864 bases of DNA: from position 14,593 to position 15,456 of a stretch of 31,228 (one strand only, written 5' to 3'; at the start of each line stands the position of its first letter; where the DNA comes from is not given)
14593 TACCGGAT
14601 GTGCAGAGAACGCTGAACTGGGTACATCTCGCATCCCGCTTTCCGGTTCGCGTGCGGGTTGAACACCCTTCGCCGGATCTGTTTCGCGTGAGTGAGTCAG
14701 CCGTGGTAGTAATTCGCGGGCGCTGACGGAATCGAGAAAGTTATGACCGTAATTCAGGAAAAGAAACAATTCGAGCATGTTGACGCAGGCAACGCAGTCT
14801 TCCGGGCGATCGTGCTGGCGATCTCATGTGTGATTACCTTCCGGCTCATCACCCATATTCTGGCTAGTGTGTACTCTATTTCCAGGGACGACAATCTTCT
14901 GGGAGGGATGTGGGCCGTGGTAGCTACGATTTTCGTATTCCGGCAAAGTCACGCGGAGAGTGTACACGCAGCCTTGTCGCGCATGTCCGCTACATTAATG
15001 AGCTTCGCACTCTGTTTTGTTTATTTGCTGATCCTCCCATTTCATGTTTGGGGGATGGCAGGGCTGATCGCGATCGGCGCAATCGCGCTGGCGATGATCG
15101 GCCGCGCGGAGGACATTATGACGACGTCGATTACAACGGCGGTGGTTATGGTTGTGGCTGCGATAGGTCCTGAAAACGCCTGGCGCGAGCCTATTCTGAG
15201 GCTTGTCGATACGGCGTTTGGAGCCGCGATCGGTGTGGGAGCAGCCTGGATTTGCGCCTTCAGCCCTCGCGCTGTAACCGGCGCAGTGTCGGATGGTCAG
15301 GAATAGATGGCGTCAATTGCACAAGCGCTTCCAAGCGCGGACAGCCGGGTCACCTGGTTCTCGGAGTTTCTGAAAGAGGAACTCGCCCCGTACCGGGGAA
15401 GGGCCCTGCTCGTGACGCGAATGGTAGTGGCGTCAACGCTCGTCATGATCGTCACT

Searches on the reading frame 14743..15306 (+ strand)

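Call 12: search_protein_families(library=pfam, proteins=[window:14743-15306:+], max_evalue=0.001)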
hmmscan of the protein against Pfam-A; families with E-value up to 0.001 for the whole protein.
window:14743-15306:+ (187 aa): 2 families
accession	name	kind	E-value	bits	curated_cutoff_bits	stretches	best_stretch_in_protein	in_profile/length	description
PF13515.12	FUSC_2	-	2e-10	41.3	25.6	1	54-165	13-124/126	Fusaric acid resistance protein-like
PF06081.17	ArAE_1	-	0.00016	22.2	22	1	56-140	30-114/141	Aromatic acid exporter family member 1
